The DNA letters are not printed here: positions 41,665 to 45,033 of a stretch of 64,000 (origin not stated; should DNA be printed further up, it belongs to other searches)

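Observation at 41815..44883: Multihaem cytochrome addressed to the cell surface by a type IX secretion C-terminal domain, with dockerin-like repeats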

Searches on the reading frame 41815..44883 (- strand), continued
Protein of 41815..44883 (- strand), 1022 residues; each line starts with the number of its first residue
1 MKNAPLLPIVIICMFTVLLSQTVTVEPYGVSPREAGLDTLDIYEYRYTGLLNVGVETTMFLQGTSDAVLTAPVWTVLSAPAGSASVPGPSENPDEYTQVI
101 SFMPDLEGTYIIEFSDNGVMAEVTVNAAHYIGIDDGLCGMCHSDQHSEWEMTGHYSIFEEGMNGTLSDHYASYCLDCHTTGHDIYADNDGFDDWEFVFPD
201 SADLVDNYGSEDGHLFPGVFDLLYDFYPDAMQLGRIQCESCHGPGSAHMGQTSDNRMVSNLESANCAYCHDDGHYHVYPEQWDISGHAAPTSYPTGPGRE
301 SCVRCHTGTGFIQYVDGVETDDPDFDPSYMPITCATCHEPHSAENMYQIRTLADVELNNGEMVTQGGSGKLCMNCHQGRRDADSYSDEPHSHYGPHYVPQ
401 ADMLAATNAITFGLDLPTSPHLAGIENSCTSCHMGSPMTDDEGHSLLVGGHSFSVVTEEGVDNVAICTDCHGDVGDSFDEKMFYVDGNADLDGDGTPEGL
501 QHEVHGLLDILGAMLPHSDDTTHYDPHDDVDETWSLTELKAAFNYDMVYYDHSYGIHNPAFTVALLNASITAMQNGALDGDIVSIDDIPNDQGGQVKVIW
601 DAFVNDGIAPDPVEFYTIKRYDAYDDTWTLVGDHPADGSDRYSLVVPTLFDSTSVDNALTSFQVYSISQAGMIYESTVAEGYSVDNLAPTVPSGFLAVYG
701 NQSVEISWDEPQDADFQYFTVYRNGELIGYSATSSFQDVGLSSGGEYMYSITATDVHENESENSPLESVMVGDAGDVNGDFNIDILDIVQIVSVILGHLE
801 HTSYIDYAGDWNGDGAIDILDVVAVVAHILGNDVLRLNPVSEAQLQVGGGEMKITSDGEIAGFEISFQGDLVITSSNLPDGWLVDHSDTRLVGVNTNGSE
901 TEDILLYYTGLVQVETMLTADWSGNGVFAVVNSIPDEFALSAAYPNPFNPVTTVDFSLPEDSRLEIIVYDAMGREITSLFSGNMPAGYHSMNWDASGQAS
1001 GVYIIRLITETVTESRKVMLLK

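Call 9: find_homologous_proteins(query=window:41815-44883:-, max_evalue=0.00001)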
Query window:41815-44883:- (1022 aa): 866 proteins with E <= 0.00001 among 8000 candidates; the best 120 are listed.
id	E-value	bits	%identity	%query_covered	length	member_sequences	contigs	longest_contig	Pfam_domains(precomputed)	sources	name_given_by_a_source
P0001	0.0e+0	1322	56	99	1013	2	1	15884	PF14537.12,PF18962.8,PF14522.12,PF22113.2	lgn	-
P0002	0.0e+0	1294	56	100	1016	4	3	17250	PF00404.25,PF18962.8,PF14522.12,PF22113.2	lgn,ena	-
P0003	0.0e+0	1289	55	100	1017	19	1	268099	PF14537.12,PF18962.8,PF14522.12,PF22113.2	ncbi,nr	ncbi:MAG: T9SS type A sorting domain-containing protein [Candidatus Marinimicrobia bacterium]|nr:T9S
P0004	0.0e+0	1264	57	94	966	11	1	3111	PF18962.8,PF14522.12,PF22113.2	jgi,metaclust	metaclust:\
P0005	0.0e+0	1175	51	100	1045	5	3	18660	PF14537.12,PF18962.8,PF14522.12,PF22113.2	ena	-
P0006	0.0e+0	1133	50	100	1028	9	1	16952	PF14537.12,PF18962.8,PF14522.12,PF22113.2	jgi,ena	-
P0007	0.0e+0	1062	58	71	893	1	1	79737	PF09699.16,PF14537.12,PF13435.12,PF18962.8,PF14522.12,PF22113.2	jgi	jgi:fibronectin type 3 domain-containing protein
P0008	0.0e+0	1042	58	75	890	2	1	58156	PF09699.16,PF14537.12,PF18962.8,PF14522.12,PF22113.2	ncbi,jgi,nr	ncbi:MAG: T9SS type A sorting domain-containing protein [Calditrichaeota bacterium]|nr:T9SS type A s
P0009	2.7e-297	1007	53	75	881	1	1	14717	PF09699.16,PF14537.12,PF13435.12,PF18962.8,PF14522.12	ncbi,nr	ncbi:MAG: T9SS type A sorting domain-containing protein [FCB group bacterium]|nr:T9SS type A sorting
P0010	1.2e-292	992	55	74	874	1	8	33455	PF09699.16,PF14537.12,PF13435.12,PF13585.13,PF18962.8,PF14522.12,PF22113.2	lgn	-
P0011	9.9e-291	985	54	75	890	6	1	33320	PF09699.16,PF14537.12,PF18962.8,PF14522.12,PF22113.2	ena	-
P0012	2.2e-289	981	55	74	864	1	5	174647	PF09699.16,PF14537.12,PF13435.12,PF13585.13,PF18962.8,PF14522.12,PF22113.2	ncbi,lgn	-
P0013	2.8e-280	951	52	75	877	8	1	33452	PF09699.16,PF14537.12,PF18962.8,PF13860.13,PF14522.12,PF22113.2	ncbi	-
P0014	7.5e-276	936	53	76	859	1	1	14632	PF14537.12,PF18962.8,PF14522.12,PF22113.2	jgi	-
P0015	7.8e-276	936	53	74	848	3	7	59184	PF14537.12,PF13585.13,PF18962.8,PF02085.22,PF02335.21,PF14522.12,PF22113.2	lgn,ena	-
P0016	3.0e-275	934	52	75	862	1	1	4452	PF18962.8,PF14522.12,PF22113.2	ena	-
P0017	2.4e-273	928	51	76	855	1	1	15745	PF14537.12,PF25832.1,PF18962.8,PF14522.12,PF22113.2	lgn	-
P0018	4.4e-273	927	51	75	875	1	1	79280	PF18962.8,PF13860.13,PF14522.12,PF22113.2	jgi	jgi:hypothetical protein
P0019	4.7e-273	927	52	75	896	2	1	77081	PF18962.8,PF13860.13,PF14522.12,PF22113.2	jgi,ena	-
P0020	2.1e-269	915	51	75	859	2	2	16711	PF14537.12,PF18962.8,PF13860.13,PF14522.12,PF22113.2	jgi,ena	-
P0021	2.0e-268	912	52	73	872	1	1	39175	PF09699.16,PF14537.12,PF18962.8,PF14522.12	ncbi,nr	ncbi:MAG: T9SS type A sorting domain-containing protein [Caldithrix sp.]|nr:T9SS type A sorting doma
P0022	1.6e-267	909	50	75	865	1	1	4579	PF09699.16,PF18962.8,PF14522.12,PF22113.2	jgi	jgi:hypothetical protein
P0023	6.8e-267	907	50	75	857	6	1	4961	PF14537.12,PF13435.12,PF18962.8,PF14522.12,PF22113.2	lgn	-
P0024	7.8e-266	903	51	77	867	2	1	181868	PF18962.8,PF14522.12,PF22113.2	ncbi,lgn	-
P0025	5.7e-265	900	51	75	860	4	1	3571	PF14537.12,PF18962.8,PF14522.12,PF22113.2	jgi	-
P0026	1.4e-264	899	50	75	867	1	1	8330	PF14537.12,PF18962.8,PF14522.12,PF22113.2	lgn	-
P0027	7.8e-264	896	50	76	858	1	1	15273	PF14537.12,PF18962.8,PF13860.13,PF14522.12,PF22113.2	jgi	jgi:hypothetical protein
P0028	1.3e-263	896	50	74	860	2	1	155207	PF13585.13,PF18962.8,PF14522.12,PF22113.2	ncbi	-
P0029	7.2e-262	890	50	74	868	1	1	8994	PF14537.12,PF18962.8,PF14522.12,PF22113.2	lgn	-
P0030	3.2e-261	888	49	76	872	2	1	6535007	PF09699.16,PF18962.8,PF13860.13,PF14522.12,PF22113.2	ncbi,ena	-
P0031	3.6e-261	888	45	56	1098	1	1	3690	PF09699.16,PF14537.12,PF18962.8,PF14522.12,PF22113.2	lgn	-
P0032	5.3e-261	887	50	75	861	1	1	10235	PF14537.12,PF18962.8,PF14522.12,PF22113.2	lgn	-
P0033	1.2e-260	886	50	75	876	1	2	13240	PF09699.16,PF14537.12,PF18962.8,PF14522.12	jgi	-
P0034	7.9e-260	883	52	71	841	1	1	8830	PF18962.8,PF13860.13,PF14522.12,PF22113.2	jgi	jgi:hypothetical protein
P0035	1.3e-259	882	52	73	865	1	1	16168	PF09699.16,PF14537.12,PF18962.8,PF13860.13,PF14522.12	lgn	-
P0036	8.6e-259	880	50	75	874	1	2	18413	PF14537.12,PF18962.8,PF14522.12,PF22113.2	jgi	-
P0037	1.1e-258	879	50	74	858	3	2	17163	PF14537.12,PF18962.8,PF13860.13,PF14522.12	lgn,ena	-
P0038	1.1e-258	879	50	76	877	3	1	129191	PF14537.12,PF13860.13,PF14522.12,PF22113.2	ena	-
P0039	1.2e-258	879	51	73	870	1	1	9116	PF09699.16,PF14537.12,PF18962.8,PF02085.22,PF14522.12,PF22113.2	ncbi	-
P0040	3.9e-258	878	50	74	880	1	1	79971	PF18962.8,PF13860.13,PF14522.12,PF22113.2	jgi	-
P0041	5.8e-258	877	50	75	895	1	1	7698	PF14537.12,PF13435.12,PF18962.8,PF02085.22,PF14522.12,PF22113.2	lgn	-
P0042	1.1e-257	876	50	75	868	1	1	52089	PF09699.16,PF14537.12,PF18962.8,PF14522.12,PF22113.2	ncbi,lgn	-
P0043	1.1e-257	876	51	74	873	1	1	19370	PF09699.16,PF14537.12,PF13435.12,PF18962.8,PF13860.13,PF14522.12,PF22113.2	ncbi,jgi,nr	ncbi:MAG: T9SS type A sorting domain-containing protein [Calditrichaceae bacterium]|nr:T9SS type A s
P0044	4.4e-257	874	49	75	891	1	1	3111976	PF09699.16,PF18962.8,PF14522.12,PF22113.2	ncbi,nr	ncbi:MAG: T9SS type A sorting domain-containing protein [Fidelibacterota bacterium]|nr:MAG: T9SS typ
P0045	2.5e-256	872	50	74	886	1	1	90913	PF14537.12,PF18962.8,PF02085.22,PF14522.12,PF22113.2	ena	-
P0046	1.0e-253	863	50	75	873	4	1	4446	PF14537.12,PF18962.8,PF13860.13,PF14522.12,PF22113.2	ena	-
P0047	2.1e-253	862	49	75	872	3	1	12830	PF09699.16,PF14537.12,PF18962.8,PF13860.13,PF14522.12,PF22113.2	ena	-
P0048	2.7e-253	861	49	76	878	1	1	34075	PF09699.16,PF14537.12,PF18962.8,PF14522.12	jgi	-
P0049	3.4e-253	861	49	75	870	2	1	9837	PF09699.16,PF14537.12,PF13435.12,PF18962.8,PF13860.13,PF14522.12,PF22113.2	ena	-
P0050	6.3e-253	860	50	75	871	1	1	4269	PF09699.16,PF14537.12,PF18962.8,PF02335.21,PF14522.12,PF22113.2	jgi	jgi:hypothetical protein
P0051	2.0e-252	859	49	76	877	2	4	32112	PF14537.12,PF18962.8,PF02085.22,PF14522.12,PF22113.2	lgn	-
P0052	4.9e-252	857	50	73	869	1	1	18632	PF14537.12,PF18962.8,PF13860.13,PF14522.12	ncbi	-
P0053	5.3e-251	854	47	77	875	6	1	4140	PF14537.12,PF13435.12,PF18962.8,PF14522.12,PF22113.2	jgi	jgi:hypothetical protein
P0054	7.6e-251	853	49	74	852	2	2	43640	PF14537.12,PF18962.8,PF02085.22,PF02335.21,PF14522.12,PF22113.2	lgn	-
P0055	1.0e-250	853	48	74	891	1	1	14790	PF09699.16,PF18962.8,PF14522.12,PF22113.2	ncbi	ncbi:MAG: T9SS type A sorting domain-containing protein [Bacteroidota bacterium]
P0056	2.7e-250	852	49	75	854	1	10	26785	PF18962.8,PF14522.12,PF22113.2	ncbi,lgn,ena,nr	ncbi:T9SS type A sorting domain-containing protein [candidate division KSB1 bacterium]|nr:T9SS type 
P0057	6.6e-249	847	48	74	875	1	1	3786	PF14537.12,PF18962.8,PF13860.13,PF14522.12,PF22113.2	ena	-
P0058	1.6e-248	846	49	74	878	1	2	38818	PF14537.12,PF18962.8,PF02085.22,PF14522.12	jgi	-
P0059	3.5e-248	845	49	75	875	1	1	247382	PF09699.16,PF14537.12,PF18962.8,PF13860.13,PF14522.12,PF22113.2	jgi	jgi:hypothetical protein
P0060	5.4e-248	844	49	75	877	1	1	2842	PF14537.12,PF18962.8,PF13860.13,PF00041.28,PF14522.12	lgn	-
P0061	1.1e-247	843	48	75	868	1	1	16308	PF14537.12,PF18962.8,PF14522.12,PF22113.2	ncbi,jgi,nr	ncbi:MAG: T9SS type A sorting domain-containing protein [Calditrichaeota bacterium]|nr:T9SS type A s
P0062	7.1e-247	840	48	74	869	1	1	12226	PF09699.16,PF14537.12,PF18962.8,PF14522.12,PF22113.2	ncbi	-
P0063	6.0e-246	837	47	76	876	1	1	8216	PF09699.16,PF14537.12,PF18962.8,PF14522.12,PF22113.2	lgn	-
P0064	6.3e-245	834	46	76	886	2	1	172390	PF09699.16,PF14537.12,PF13860.13,PF14522.12,PF22113.2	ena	-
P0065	7.6e-245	834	46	77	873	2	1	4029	PF18962.8,PF14522.12,PF22113.2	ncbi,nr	ncbi:T9SS type A sorting domain-containing protein [candidate division KSB1 bacterium]|nr:T9SS type 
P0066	5.3e-244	831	48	73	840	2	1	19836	PF09699.16,PF14537.12,PF13435.12,PF18962.8,PF13860.13,PF14522.12,PF22113.2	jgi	-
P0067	3.3e-243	828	49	74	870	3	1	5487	PF14537.12,PF13435.12,PF18962.8,PF14522.12,PF22113.2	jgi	jgi:hypothetical protein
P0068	1.7e-242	826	51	71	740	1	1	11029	PF09699.16,PF14537.12,PF14522.12,PF22113.2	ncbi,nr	ncbi:hypothetical protein GF337_17650, partial [candidate division KSB1 bacterium]|nr:hypothetical p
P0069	4.6e-241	821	48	75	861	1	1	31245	PF09699.16,PF14537.12,PF18962.8,PF13860.13,PF14522.12,PF22113.2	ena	-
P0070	2.3e-237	809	46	75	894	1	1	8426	PF09699.16,PF14537.12,PF18962.8,PF14522.12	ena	-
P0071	5.6e-237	807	47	74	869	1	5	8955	PF09699.16,PF18962.8,PF14522.12,PF22113.2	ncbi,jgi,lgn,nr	ncbi:MAG: T9SS type A sorting domain-containing protein [Candidatus Marinimicrobia bacterium]|nr:T9S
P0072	8.3e-237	807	46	75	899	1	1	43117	PF14537.12,PF18962.8,PF14522.12,PF22113.2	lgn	-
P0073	2.2e-236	805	47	74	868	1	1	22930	PF18962.8,PF13860.13,PF14522.12,PF22113.2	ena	-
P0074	8.4e-236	804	48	75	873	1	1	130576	PF09699.16,PF14537.12,PF18962.8,PF14522.12,PF22113.2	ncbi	ncbi:T9SS type A sorting domain-containing protein [Candidatus Neomarinimicrobiota bacterium]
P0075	2.8e-235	802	48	74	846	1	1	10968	PF09699.16,PF14537.12,PF18962.8,PF13860.13,PF14522.12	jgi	jgi:hypothetical protein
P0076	2.6e-233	795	46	75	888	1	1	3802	PF14537.12,PF18962.8,PF13860.13,PF14522.12,PF22113.2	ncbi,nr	ncbi:MAG: T9SS C-terminal target domain-containing protein [Candidatus Neomarinimicrobiota bacterium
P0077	1.9e-231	789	46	74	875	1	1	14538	PF14537.12,PF18962.8,PF13860.13,PF14522.12,PF22113.2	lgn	-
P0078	3.7e-231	788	46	76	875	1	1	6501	PF14537.12,PF18962.8,PF14522.12,PF22113.2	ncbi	ncbi:MAG TPA: T9SS type A sorting domain-containing protein [bacterium]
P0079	7.6e-231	787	47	74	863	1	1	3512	PF09699.16,PF14537.12,PF18962.8,PF14522.12,PF22113.2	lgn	-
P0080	4.3e-230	785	46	74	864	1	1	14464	PF09699.16,PF14537.12,PF13435.12,PF18962.8,PF14522.12,PF22113.2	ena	-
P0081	4.6e-230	785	48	73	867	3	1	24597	PF09699.16,PF14537.12,PF18962.8,PF14522.12,PF22113.2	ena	-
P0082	6.5e-230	784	47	75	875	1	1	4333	PF09699.16,PF14537.12,PF18962.8,PF14522.12,PF22113.2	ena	-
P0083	8.5e-230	784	47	74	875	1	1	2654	PF09699.16,PF14537.12,PF13435.12,PF18962.8,PF14522.12,PF22113.2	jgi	-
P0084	3.3e-229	782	46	74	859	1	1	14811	PF09699.16,PF18962.8,PF22113.2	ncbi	-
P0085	9.8e-225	767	46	74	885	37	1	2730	PF14537.12,PF18962.8,PF02335.21,PF14522.12,PF22113.2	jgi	jgi:hypothetical protein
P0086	1.9e-224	766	43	77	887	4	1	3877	PF09699.16,PF14537.12,PF18962.8,PF14522.12,PF22113.2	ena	-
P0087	5.6e-224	764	47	73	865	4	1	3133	PF09699.16,PF14537.12,PF13435.12,PF18962.8,PF14522.12,PF22113.2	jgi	jgi:hypothetical protein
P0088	7.5e-222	757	43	76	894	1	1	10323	PF09699.16,PF18962.8,PF14522.12,PF22113.2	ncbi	-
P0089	2.2e-221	756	43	76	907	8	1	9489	PF14537.12,PF18962.8,PF14522.12,PF22113.2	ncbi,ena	-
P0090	2.6e-221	756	53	58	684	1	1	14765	PF09699.16,PF18962.8,PF14522.12,PF22113.2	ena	-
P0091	1.8e-220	753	55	57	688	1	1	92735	PF09699.16,PF18962.8,PF14522.12,PF22113.2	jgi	-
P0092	3.2e-219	749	45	74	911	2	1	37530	PF09699.16,PF14537.12,PF18962.8,PF13860.13,PF14522.12,PF22113.2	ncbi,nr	ncbi:MAG: T9SS type A sorting domain-containing protein [Melioribacteraceae bacterium]|nr:T9SS type 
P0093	4.3e-219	748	43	76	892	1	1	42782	PF14537.12,PF18962.8,PF14522.12,PF22113.2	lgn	-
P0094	4.3e-218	745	44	73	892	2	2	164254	PF09699.16,PF14537.12,PF13435.12,PF18962.8,PF14522.12,PF22113.2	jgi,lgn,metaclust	metaclust:\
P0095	2.6e-217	742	44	74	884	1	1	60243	PF14537.12,PF18962.8,PF13860.13,PF14522.12,PF22113.2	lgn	-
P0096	2.7e-217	742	41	80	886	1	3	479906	PF14537.12,PF18962.8,PF14522.12,PF22113.2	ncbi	-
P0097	1.2e-216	740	45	74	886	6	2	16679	PF09699.16,PF13435.12,PF18962.8,PF14522.12,PF22113.2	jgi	jgi:hypothetical protein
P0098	1.3e-216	740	53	61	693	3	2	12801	PF09699.16,PF18962.8,PF13860.13,PF14522.12,PF22113.2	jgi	-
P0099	2.5e-216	739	55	56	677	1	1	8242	PF18962.8,PF02335.21,PF14522.12,PF22113.2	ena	-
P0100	2.9e-216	739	44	75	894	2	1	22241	PF09699.16,PF14537.12,PF13435.12,PF18962.8,PF13860.13,PF14522.12,PF22113.2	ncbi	-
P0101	5.4e-211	721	45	73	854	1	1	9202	PF09699.16,PF18962.8,PF14522.12,PF22113.2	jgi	jgi:hypothetical protein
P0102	5.5e-211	721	45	71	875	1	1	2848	PF09699.16,PF14537.12,PF13435.12,PF18962.8,PF14522.12,PF22113.2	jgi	jgi:hypothetical protein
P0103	6.5e-210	718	54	56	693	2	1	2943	PF18962.8,PF14522.12,PF22113.2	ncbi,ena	-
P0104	1.7e-209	716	43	74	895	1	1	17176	PF09699.16,PF14537.12,PF18962.8,PF14522.12,PF22113.2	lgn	-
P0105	2.4e-209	716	54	56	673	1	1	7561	PF18962.8,PF13860.13,PF14522.12,PF22113.2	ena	-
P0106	3.7e-209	715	42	74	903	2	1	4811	PF09699.16,PF18962.8,PF13860.13,PF14522.12,PF22113.2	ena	-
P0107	1.0e-207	711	44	75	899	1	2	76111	PF18962.8,PF14522.12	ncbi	ncbi:T9SS type A sorting domain-containing protein [Candidatus Neomarinimicrobiota bacterium]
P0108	8.8e-207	707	51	59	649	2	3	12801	PF09699.16,PF14537.12,PF18962.8,PF13860.13,PF14522.12,PF22113.2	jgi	-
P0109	1.4e-206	707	44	75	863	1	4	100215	PF09699.16,PF14537.12,PF18962.8,PF14522.12,PF22113.2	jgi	jgi:hypothetical protein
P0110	6.3e-206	705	46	69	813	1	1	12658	PF09699.16,PF18962.8,PF14522.12,PF22113.2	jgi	jgi:hypothetical protein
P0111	3.8e-205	702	42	73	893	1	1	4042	PF09699.16,PF14537.12,PF13435.12,PF18962.8,PF14522.12,PF22113.2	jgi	-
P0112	1.1e-204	700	42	75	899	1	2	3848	PF09699.16,PF18962.8,PF13860.13,PF14522.12,PF22113.2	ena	-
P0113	3.1e-204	699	54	53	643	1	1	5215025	PF14537.12,PF18962.8,PF14522.12,PF22113.2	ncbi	ncbi:MAG: cytochrome c3 family protein, partial [bacterium]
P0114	3.8e-204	699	42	75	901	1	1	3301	PF09699.16,PF18962.8,PF13860.13,PF14522.12,PF22113.2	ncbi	-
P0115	1.0e-200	687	50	57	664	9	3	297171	PF09699.16,PF14537.12,PF18962.8,PF13860.13,PF14522.12,PF22113.2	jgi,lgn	jgi:hypothetical protein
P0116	6.6e-200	685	43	76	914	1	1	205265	PF18962.8,PF14522.12,PF22113.2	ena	-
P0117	1.1e-199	684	42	76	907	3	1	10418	PF14537.12,PF18962.8,PF13860.13,PF02335.21,PF14522.12,PF22113.2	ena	-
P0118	7.9e-197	675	51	56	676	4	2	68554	PF14537.12,PF18962.8,PF14522.12,PF22113.2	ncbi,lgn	ncbi:MAG: T9SS type A sorting domain-containing protein [Calditrichaceae bacterium]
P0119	1.3e-196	674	43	69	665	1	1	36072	PF09699.16,PF14537.12,PF13435.12,PF18962.8,PF13860.13,PF14522.12,PF22113.2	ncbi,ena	-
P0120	2.7e-196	673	42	74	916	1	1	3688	PF14537.12,PF18962.8,PF14522.12,PF22113.2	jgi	jgi:hypothetical protein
